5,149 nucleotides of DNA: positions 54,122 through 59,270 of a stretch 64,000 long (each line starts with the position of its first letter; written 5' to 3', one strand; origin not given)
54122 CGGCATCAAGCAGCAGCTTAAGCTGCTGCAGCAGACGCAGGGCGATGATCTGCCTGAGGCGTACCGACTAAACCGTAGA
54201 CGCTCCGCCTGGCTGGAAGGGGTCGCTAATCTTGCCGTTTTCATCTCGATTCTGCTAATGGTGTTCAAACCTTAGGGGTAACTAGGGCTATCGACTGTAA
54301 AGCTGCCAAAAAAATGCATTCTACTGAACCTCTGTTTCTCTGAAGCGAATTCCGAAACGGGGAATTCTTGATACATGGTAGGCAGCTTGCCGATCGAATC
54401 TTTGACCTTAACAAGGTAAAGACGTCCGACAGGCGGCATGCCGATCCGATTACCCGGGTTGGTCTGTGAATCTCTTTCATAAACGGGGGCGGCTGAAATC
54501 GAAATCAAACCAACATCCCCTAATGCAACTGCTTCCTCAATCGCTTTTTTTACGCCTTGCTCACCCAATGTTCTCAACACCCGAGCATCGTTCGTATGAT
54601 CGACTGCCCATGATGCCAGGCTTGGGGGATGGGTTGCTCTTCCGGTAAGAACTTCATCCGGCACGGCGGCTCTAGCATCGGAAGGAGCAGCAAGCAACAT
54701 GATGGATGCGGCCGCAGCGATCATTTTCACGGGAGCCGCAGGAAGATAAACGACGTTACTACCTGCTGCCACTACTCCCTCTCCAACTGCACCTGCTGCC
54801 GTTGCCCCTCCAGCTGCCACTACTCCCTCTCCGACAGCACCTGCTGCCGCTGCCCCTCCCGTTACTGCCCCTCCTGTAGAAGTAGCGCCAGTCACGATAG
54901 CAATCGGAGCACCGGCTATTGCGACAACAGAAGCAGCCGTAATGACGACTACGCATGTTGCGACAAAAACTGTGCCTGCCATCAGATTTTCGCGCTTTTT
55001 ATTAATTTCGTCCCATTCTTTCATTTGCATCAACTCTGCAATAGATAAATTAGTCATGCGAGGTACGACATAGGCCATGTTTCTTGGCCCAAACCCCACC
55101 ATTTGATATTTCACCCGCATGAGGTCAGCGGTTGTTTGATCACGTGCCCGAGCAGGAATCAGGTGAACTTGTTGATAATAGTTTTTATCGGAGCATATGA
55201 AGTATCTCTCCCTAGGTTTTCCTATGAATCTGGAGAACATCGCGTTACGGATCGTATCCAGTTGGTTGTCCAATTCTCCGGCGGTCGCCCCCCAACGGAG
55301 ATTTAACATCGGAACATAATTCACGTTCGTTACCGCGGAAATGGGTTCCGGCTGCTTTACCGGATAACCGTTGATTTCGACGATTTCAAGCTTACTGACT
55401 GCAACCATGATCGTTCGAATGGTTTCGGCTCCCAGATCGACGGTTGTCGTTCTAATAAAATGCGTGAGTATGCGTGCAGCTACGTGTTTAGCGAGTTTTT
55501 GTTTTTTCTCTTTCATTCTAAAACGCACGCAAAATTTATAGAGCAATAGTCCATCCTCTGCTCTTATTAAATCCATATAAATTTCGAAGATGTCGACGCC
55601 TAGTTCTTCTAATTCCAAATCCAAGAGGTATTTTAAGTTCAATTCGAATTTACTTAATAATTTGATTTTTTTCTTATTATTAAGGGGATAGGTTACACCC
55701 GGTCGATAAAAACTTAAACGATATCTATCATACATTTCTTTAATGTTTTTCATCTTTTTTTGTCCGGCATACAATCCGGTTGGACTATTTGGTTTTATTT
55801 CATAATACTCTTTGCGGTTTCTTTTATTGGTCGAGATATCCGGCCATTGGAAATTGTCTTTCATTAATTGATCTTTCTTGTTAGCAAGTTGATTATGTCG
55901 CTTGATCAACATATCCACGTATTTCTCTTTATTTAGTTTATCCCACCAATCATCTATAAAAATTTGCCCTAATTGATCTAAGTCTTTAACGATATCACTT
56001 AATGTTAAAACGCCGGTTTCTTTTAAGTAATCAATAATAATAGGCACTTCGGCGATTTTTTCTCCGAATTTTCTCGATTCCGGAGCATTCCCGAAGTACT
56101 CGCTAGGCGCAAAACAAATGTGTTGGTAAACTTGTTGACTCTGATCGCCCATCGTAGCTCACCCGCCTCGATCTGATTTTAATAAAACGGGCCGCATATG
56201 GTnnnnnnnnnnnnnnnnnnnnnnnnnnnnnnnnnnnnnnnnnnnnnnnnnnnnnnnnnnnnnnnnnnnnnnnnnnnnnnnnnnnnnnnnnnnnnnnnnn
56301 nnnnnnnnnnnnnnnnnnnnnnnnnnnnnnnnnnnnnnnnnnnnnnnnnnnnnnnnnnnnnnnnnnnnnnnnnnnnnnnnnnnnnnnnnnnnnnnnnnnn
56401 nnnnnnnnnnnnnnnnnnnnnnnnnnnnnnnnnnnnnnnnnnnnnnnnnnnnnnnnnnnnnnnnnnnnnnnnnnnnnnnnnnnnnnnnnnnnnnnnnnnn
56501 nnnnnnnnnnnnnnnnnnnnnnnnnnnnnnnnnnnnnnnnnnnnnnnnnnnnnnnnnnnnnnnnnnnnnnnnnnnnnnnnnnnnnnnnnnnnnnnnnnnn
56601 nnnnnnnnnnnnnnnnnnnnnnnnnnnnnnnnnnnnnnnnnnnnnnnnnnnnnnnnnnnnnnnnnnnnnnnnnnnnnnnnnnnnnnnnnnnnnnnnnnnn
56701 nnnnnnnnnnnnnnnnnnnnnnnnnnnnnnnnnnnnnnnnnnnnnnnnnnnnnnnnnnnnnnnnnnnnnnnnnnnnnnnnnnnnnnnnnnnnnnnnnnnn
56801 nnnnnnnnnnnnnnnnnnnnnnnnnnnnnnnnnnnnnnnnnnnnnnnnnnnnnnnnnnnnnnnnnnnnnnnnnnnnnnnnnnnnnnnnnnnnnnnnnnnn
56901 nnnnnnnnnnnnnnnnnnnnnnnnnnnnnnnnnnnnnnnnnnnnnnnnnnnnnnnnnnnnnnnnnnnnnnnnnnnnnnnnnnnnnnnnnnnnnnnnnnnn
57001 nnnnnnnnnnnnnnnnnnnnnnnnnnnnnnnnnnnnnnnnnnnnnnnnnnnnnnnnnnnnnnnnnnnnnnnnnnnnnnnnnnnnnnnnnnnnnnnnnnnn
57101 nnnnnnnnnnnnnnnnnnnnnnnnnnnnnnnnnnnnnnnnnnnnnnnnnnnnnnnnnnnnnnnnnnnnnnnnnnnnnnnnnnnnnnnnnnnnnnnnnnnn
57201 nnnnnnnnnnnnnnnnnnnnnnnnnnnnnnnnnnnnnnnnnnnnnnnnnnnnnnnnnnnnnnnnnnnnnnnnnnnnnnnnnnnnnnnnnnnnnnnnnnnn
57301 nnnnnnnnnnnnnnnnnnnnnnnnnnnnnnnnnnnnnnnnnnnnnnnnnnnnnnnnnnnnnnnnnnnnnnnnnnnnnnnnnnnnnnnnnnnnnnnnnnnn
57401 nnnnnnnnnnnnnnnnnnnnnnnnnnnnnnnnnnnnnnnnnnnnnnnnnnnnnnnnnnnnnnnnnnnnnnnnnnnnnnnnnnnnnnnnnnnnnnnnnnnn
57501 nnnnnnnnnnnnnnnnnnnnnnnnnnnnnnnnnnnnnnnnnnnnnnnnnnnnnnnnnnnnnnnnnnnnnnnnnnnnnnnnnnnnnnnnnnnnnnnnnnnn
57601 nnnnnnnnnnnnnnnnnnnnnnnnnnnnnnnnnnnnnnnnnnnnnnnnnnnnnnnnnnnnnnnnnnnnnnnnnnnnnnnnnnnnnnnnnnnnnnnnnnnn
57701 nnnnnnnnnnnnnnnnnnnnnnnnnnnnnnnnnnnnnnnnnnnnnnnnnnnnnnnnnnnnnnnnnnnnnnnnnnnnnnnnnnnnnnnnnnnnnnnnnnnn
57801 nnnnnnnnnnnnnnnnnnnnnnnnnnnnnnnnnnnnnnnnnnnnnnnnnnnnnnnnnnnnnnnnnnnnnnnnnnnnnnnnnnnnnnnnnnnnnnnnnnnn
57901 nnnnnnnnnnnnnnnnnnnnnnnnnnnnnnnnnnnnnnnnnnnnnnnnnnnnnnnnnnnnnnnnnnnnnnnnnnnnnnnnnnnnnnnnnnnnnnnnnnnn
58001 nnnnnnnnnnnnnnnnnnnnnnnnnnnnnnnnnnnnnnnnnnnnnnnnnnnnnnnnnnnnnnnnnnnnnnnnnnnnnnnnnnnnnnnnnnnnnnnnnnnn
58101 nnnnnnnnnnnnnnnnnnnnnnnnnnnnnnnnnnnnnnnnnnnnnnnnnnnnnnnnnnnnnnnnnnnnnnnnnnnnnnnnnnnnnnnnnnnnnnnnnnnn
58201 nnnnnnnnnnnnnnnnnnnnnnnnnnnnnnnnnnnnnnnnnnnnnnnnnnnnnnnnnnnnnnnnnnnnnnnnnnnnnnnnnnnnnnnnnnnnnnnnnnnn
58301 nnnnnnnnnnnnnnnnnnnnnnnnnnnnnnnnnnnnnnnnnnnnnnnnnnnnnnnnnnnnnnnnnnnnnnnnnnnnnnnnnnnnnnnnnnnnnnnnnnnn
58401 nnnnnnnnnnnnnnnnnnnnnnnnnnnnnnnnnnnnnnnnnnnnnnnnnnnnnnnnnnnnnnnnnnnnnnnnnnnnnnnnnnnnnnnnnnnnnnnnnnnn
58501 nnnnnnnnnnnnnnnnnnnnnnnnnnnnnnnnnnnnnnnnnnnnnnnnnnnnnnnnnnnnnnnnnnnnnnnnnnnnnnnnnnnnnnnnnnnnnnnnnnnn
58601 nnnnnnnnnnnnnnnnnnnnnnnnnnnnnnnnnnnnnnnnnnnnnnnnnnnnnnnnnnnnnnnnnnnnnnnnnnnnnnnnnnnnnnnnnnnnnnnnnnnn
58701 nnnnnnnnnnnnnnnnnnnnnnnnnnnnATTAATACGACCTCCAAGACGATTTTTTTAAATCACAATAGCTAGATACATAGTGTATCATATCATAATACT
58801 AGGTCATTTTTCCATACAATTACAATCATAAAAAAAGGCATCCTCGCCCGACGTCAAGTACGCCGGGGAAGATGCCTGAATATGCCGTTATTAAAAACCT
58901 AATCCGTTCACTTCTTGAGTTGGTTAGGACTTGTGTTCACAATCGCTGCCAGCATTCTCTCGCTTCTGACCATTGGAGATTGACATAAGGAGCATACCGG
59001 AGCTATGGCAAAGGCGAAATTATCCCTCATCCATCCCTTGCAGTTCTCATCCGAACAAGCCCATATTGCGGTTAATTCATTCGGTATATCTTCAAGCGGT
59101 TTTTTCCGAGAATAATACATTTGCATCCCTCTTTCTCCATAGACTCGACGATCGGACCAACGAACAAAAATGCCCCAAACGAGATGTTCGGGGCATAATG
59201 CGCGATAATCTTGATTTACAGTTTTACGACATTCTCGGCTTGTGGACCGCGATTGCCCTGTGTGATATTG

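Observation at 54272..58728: Two-gene locus of giant uncharacterised proteins: a leaderless GspG-pseudopilin-like C-terminal module and a TM protein with a Gly/Ala tandem repeat, sharing a PPVG(K/R)LYL motif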

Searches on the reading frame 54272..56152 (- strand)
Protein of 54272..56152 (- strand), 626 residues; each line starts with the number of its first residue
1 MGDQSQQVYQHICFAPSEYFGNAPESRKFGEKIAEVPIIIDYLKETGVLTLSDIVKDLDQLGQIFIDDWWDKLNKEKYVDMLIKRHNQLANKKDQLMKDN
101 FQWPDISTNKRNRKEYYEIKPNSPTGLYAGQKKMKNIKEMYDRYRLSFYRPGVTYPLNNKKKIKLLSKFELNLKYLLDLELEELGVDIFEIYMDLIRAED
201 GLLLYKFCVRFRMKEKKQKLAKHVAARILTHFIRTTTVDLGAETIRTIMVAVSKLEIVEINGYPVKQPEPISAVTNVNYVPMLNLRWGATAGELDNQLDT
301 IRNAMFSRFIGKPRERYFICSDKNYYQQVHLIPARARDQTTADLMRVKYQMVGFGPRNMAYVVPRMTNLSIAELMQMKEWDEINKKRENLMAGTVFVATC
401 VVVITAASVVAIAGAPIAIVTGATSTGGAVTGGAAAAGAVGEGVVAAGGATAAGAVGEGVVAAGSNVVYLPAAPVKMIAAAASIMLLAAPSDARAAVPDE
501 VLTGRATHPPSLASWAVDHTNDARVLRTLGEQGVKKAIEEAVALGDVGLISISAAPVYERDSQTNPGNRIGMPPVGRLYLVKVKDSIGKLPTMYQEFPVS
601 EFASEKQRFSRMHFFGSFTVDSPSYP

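Call 3: search_protein_families(library=pfam, proteins=[window:54272-56152:-], max_evalue=1)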
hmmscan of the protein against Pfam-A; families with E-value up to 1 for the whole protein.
window:54272-56152:- (626 aa): 0 families

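Call 4: search_protein_families(library=padloc, proteins=[window:54272-56152:-], max_evalue=1)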
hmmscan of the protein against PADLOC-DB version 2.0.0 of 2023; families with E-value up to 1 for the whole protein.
window:54272-56152:- (626 aa): 0 families

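Call 5: search_protein_families(library=ncbifam, proteins=[window:54272-56152:-], max_evalue=1)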
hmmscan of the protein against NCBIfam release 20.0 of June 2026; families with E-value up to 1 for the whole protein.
window:54272-56152:- (626 aa): 0 families

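Call 9: find_homologous_proteins(query=window:54272-56152:-)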
Query window:54272-56152:- (626 aa): 6 proteins with E <= 0.001 among 8000 candidates.
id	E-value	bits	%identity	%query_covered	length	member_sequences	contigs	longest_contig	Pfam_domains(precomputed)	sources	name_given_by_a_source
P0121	0.0e+0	1411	100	100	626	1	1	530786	-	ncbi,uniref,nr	ncbi:hypothetical protein [Cohnella mopanensis]|uniref:hypothetical protein n=1 Tax=Cohnella mopanen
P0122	7.6e-237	806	65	63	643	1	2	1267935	-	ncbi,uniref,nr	ncbi:hypothetical protein KIH86_13480 [Paenibacillus sp. HN-1]|uniref:hypothetical protein n=1 Tax=P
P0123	1.7e-234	798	64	65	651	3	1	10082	-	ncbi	ncbi:hypothetical protein D3C81_468520 [compost metagenome]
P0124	2.5e-125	438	42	98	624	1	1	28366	-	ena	-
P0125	3.3e-21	94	26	71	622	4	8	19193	-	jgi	jgi:hypothetical protein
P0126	1.4e-6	46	28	32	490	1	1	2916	-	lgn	-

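Call 10: search_protein_families(library=phrogs, proteins=[window:54272-56152:-], max_evalue=1)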
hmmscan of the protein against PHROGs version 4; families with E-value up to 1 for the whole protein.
window:54272-56152:- (626 aa): 3 families
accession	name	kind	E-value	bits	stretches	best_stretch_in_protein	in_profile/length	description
phrog_34374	-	tail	0.0019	18.5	1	371-468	166-259/310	pilot protein for DNA ejection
phrog_33148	-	unknown function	0.12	13.1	1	403-467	82-146/223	-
phrog_3089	-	unknown function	0.63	11.4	0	365-387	18-40/78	-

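Call 11: search_solved_structures(query=window:54272-56152:-, max_evalue=1)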
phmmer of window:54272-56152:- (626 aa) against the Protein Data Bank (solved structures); distinct sequences matched with E-value up to 1: 11.
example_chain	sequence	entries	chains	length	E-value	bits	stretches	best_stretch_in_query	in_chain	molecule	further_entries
7nmq_A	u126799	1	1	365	0.051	15.7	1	408-453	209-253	Hemolysin BL lytic component L1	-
7sfr_E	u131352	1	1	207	0.25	13.4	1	414-532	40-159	50S ribosomal protein L4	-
5xvb_S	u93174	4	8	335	0.27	13.3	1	411-508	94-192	[NiFe]-hydrogenase 2 small subunit | Hydrogenase-2 small chain | NiFe hydrogenase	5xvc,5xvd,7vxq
5v7q_E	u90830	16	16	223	0.3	13.1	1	414-532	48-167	50S ribosomal protein L4 | Large ribosomal subunit protein uL4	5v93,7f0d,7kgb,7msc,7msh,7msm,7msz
3bxj_A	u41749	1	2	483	0.34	13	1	367-452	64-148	Ras GTPase-activating protein SynGAP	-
6dzi_E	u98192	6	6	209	0.59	12.1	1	420-531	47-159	50S ribosomal protein L4 | Large ribosomal subunit protein uL4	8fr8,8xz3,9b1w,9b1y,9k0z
7s0s_F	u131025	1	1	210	0.6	12.1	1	420-531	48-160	50S ribosomal protein L4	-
6dzp_E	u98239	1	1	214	0.63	12.1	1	421-531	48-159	50S ribosomal protein L4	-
5zgo_A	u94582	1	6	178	0.63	12.1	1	400-470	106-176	Adenine phosphoribosyltransferase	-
5o60_E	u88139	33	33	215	0.63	12.1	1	421-531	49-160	50S ribosomal protein L4 | Large ribosomal subunit protein uL4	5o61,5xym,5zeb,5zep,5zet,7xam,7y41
2itm_A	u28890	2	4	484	0.92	11.5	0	418-475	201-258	Xylulose kinase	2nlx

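Call 29: find_homologous_proteins(query=A3)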
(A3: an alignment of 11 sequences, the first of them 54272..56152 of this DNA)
Query A3 (11 sequences) (626 aa, profile of the alignment): 7 proteins with E <= 0.001 among 8000 candidates.
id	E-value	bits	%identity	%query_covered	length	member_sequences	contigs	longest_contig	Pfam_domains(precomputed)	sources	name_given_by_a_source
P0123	9.3e-224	763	64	65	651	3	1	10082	-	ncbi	ncbi:hypothetical protein D3C81_468520 [compost metagenome]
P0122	1.1e-223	763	65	63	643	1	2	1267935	-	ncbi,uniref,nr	ncbi:hypothetical protein KIH86_13480 [Paenibacillus sp. HN-1]|uniref:hypothetical protein n=1 Tax=P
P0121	7.3e-219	747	100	100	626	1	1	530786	-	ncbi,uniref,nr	ncbi:hypothetical protein [Cohnella mopanensis]|uniref:hypothetical protein n=1 Tax=Cohnella mopanen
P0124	2.6e-201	689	42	98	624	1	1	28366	-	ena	-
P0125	2.4e-187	643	26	71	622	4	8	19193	-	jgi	jgi:hypothetical protein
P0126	6.0e-26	110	28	32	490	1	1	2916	-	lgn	-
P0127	1.2e-15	76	25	30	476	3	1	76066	PF13699.12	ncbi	ncbi:MAG TPA: DUF4157 domain-containing protein [Verrucomicrobiae bacterium]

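Call 33: search_protein_families(library=pfam, proteins=[P0127, P0126], max_evalue=0.1)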
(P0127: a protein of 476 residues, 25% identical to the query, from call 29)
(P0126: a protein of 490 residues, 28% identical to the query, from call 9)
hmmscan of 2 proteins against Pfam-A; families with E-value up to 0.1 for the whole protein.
P0127 (476 aa): 2 families
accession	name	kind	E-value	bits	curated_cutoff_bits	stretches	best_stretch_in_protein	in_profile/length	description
PF13699.11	eCIS_core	-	1.5e-27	96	22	1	89-165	1-77/79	eCIS core domain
PF01435.24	Peptidase_M48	-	0.0025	18.1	20.3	1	117-162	29-78/186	Peptidase family M48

P0126 (490 aa): 0 families

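Call 54: predict_structure(alignment_id=A4)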
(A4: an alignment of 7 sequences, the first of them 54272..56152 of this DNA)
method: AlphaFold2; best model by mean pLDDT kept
length: 626 residues; sequences in the alignment: 7
mean_pLDDT: 47.7   pTM: 0.40
mean pLDDT of the five models: 47.7, 45.5, 43.1, 42.2, 41.3
residues with pLDDT >= 90: 0; 70-90: 134; 50-70: 123; < 50: 369
segments of 3 or more residues with pLDDT < 50: 1-5, 48-75, 77-80, 82-86, 99-153, 167-179, 198-202, 332-575, 624-626
pLDDT, mean of each block of 10 residues (from residue 1): 52 71 62 63 54 36 31 44 46 54 30 30 32 36 37 54 56 40 62 66 71 72 81 62 69 84 82 66 75 71 59 75 66 40 36 32 36 37 36 26 21 24 24 22 22 21 22 26 26 32 33 35 33 34 30 30 28 52 80 82 69 84 46
secondary structure, 60 per line:
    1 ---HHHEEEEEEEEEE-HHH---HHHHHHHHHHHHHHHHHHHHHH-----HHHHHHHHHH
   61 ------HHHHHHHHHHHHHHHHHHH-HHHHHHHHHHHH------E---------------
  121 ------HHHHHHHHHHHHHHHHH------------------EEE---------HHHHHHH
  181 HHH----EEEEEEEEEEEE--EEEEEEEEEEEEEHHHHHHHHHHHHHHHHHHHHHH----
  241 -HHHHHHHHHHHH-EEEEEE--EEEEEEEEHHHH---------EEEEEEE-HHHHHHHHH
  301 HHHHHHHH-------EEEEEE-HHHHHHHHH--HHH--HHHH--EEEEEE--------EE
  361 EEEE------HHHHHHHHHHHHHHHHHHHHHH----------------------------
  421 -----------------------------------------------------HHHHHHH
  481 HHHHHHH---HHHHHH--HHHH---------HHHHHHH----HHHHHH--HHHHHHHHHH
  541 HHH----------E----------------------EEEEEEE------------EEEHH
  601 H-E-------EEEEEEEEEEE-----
elements in order: E7-16 H24-45 H51-60 H67-85 H87-98 H127-143 E162-164 H174-183 E188-199 E202-214 H215-236 H242-253 E255-260 E263-270 H271-274 E284-290 H292-308 E316-321 H323-331 H339-342 E345-350 E359-364 H371-392 H474-487 H491-496 H499-502 H512-518 H523-528 H531-543 E577-583 E596-598 E611-621

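Call 57: search_protein_representatives(alignment_id=A4)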
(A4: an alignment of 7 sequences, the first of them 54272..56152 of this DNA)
Query: 7 sequences, 572 profile positions. Proteins with E-value up to 0.001 (for the whole library): 423; up to 1e-10: 325; up to 1e-30: 72. The best 150 are listed.
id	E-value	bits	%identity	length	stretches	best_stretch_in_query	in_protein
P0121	1.7e-257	872.5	-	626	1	1-572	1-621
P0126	8.0e-139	480.7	-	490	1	9-525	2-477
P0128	1.6e-116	407.0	-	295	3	432-572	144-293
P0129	3.1e-98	346.6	-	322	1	10-277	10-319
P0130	5.6e-93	329.3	-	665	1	24-569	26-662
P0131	1.2e-91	325.0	-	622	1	13-556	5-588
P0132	6.2e-91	322.6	-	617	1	1-521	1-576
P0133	3.1e-89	316.9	-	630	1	9-557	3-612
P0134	8.4e-88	312.2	-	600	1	13-559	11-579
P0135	1.2e-82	295.2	-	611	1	11-559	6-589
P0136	3.1e-79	283.9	-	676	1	11-534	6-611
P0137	1.5e-77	278.4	-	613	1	13-482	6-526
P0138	5.8e-77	276.4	-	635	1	12-570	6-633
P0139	5.5e-73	263.3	-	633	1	11-571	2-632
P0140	4.9e-72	260.2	-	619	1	13-556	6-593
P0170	3.5e-47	178.1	-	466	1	9-235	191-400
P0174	1.3e-43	166.3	-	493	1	7-234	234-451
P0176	2.0e-42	162.4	-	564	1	4-234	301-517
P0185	1.0e-37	146.9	-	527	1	7-236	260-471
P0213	3.7e-25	105.4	-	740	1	15-461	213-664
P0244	1.8e-21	93.2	-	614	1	11-228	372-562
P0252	2.7e-20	89.3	-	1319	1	11-231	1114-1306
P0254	3.3e-20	89.0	-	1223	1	11-231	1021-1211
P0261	1.4e-19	87.0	-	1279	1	11-234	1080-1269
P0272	4.9e-19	85.2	-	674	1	11-231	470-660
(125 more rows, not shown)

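Call 58: search_protein_families(library=pfam, proteins=[P0252, P0254, P0261, P0272, P0244, P0176, P0174, P0170, P0185, P0213], max_evalue=0.001)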
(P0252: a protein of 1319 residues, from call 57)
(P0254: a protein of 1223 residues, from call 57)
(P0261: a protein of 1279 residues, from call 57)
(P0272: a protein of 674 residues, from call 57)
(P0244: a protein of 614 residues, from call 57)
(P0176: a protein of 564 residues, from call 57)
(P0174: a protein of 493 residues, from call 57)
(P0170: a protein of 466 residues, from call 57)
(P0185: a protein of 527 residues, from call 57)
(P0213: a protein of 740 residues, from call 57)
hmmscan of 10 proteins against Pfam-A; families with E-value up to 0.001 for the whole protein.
P0252 (1319 aa): 0 families

P0254 (1223 aa): 0 families

P0261 (1279 aa): 0 families

P0272 (674 aa): 0 families

P0244 (614 aa): 1 family
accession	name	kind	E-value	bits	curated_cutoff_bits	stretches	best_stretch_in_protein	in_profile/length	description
PF13699.11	eCIS_core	-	4.6e-29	100.9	22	1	235-311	2-78/79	eCIS core domain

P0176 (564 aa): 1 family
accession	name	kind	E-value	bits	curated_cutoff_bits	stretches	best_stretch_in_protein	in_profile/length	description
PF13699.11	eCIS_core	-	5.5e-33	113.4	22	1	190-265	1-76/79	eCIS core domain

P0174 (493 aa): 1 family
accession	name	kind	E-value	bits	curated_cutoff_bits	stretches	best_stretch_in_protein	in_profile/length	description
PF13699.11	eCIS_core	-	3.6e-26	91.6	22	1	135-211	1-77/79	eCIS core domain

P0170 (466 aa): 1 family
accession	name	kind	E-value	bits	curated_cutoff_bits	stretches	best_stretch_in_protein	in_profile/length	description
PF13699.11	eCIS_core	-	1.5e-34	118.5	22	1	55-132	1-78/79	eCIS core domain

P0185 (527 aa): 1 family
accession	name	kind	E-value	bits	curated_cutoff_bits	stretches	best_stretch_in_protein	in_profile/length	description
PF13699.11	eCIS_core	-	7.9e-32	109.7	22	1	165-241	2-78/79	eCIS core domain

P0213 (740 aa): 1 family
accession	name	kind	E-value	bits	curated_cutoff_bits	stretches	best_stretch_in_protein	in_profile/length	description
PF13699.11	eCIS_core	-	1.1e-28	99.7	22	1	79-156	1-78/79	eCIS core domain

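Call 78: find_encoding_contigs(protein=P0127, flank=10000, max_places=3)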
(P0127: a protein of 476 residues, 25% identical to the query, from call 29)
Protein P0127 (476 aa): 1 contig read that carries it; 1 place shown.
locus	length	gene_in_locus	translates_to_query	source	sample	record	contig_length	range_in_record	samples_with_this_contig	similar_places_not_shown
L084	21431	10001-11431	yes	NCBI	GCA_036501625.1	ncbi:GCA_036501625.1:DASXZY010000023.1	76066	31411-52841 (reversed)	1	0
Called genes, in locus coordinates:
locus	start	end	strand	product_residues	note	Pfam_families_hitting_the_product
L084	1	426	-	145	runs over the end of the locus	-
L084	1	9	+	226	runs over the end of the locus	PF01872:RibD_C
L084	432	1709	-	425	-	-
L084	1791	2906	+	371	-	PF01168:Ala_racemase_N, PF14031:D-ser_dehydrat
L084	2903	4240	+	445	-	PF02447:GntP_permease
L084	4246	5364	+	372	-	PF01244:Peptidase_M19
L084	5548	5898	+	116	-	PF00076:RRM_1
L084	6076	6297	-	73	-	-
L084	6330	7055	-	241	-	PF13677:MotB_plug, PF00691:OmpA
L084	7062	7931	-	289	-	PF20560:MotA_N, PF01618:MotA_ExbB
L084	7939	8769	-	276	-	PF04542:Sigma70_r2, PF04297:UPF0122 (faint), PF04539:Sigma70_r3, PF08281:Sigma70_r4_2, PF04545:Sigma70_r4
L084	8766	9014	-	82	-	-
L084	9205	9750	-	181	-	-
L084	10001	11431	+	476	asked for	PF13699:eCIS_core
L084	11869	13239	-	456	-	-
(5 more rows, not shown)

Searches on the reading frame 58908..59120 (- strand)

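Call 92: search_protein_families(library=pfam, proteins=[window:58908-59120:-], max_evalue=0.001)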
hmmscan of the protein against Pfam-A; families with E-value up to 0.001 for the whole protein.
window:58908-59120:- (70 aa): 1 family
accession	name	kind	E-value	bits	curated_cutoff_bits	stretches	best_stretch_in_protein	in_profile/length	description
PF14169.11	YdjO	-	3.2e-24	84.9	27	1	1-60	1-59/59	Cold-inducible protein YdjO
